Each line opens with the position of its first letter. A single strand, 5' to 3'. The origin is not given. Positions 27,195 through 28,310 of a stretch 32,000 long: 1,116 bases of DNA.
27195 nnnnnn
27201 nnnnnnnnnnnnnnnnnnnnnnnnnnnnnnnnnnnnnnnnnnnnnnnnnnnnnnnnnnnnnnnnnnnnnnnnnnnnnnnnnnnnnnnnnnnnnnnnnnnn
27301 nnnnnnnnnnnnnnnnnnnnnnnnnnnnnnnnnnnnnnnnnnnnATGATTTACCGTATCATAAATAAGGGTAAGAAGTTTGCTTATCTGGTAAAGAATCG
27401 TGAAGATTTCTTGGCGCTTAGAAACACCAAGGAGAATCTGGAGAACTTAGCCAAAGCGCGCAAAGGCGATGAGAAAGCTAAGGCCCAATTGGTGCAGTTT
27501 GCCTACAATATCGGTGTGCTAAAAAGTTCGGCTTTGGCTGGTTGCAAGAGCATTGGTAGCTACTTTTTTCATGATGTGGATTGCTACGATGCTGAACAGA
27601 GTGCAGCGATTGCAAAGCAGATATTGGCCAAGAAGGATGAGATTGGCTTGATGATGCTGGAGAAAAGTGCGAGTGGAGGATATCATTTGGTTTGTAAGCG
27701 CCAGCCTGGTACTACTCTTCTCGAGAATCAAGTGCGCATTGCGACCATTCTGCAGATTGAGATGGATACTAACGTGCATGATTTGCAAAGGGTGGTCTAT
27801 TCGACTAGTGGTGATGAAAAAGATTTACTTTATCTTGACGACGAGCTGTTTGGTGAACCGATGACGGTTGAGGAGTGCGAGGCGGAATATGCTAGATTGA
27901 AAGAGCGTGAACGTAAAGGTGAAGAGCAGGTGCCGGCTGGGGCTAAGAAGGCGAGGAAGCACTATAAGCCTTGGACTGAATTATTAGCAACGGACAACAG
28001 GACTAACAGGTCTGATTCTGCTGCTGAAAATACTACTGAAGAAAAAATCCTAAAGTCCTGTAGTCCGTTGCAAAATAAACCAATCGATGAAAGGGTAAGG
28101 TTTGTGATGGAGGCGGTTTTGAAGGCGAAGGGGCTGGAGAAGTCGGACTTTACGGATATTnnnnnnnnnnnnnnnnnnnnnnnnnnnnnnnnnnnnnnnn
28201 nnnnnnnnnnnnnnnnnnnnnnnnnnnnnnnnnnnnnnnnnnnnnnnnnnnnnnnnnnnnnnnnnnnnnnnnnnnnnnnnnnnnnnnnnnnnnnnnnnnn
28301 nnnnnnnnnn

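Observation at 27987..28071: Same palindromic element inserted in-frame inside the primase-like ORF (RPE-like behaviour)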

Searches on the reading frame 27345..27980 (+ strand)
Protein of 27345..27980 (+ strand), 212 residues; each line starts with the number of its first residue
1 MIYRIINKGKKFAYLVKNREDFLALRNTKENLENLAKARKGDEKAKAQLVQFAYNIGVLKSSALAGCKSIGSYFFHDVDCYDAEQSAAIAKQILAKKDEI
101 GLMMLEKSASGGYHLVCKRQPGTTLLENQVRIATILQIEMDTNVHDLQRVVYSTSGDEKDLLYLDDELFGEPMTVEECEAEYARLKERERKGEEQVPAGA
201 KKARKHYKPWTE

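Call 36: search_protein_families(library=pfam, proteins=[window:27345-27980:+], max_evalue=10)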
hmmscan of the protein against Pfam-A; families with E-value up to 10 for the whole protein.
window:27345-27980:+ (212 aa): 1 family
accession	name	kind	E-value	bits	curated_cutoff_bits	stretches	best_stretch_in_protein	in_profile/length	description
PF20263.4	LYRM2-like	-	0.15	13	26.8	1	25-55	45-75/85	LYR motif-containing protein 2-like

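Call 64: search_solved_structures(query=A3, max_evalue=10, show_alignments=2)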
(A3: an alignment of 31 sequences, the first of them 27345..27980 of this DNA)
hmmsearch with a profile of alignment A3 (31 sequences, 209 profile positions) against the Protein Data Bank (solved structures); distinct sequences matched with E-value up to 10: 1.
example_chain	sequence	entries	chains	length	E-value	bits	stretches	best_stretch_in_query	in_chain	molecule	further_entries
5lbm_A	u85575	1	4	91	0.46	13.5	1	20-93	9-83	Transcriptional repressor FrmR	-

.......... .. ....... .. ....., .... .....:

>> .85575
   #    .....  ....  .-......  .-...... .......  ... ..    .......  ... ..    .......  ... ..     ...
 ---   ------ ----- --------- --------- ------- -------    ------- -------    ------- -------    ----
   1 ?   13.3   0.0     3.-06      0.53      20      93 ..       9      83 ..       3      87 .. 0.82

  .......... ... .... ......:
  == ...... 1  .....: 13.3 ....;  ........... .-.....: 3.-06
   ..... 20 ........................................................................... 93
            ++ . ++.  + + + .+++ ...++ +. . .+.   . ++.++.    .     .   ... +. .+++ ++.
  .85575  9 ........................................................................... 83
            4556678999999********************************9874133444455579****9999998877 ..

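Call 65: search_protein_families(library=pfam, alignment_id=A3, max_evalue=0.1)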
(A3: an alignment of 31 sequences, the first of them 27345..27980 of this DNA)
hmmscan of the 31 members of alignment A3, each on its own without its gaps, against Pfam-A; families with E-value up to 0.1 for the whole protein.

A. member 1, window:27345-27980:+ (212 aa): 0 families

B. families by the number of members that match (of 31 scanned): 6 families
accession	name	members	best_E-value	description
PF20263.4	LYRM2-like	15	0.0006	LYR motif-containing protein 2-like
PF00316.25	FBPase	2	0.09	Fructose-1-6-bisphosphatase, N-terminal domain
PF08800.15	BT4734-like_N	1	0.0001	BT4734-like, N-terminal domain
PF12205.13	GIT1_C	1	0.024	G protein-coupled receptor kinase-interacting protein 1 C term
PF14559.12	TPR_19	1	0.049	Tetratricopeptide repeat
PF12997.12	DUF3881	1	0.098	Domain of unknown function, E. rectale Gene description (DUF3881)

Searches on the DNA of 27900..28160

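Call 54: search_rna_families(source=window, start=27900, end=28160, threshold=evalue, max_evalue=10)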
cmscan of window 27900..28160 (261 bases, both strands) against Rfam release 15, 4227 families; matches with E-value up to 10: 5.
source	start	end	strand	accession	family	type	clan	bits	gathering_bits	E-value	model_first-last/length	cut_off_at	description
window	27984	28074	+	RF04003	mir-4841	Gene; miRNA;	-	19.2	100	0.27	1-86/86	no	mir-4841 microRNA precursor family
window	28003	28061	+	RF02285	TtnuCD8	Gene; snRNA; snoRNA; CD-box;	-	17.3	70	3.1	1-59/59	no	Tetrahymena snoRNA TtnuCD8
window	27917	27980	+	RF01147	sR12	Gene; snRNA; snoRNA; CD-box;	-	13.2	38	1.5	1-52/52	no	Small nucleolar RNA sR12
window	27910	27942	+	RF01152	sR1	Gene; snRNA; snoRNA; CD-box;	-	11.3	45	1.1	22-57/57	no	Small nucleolar RNA sR1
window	28087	28160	+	RF01953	SOX2OT_exon3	Gene; lncRNA;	-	7.7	70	2.2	1-72/276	3'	SOX2 overlapping transcript exon 3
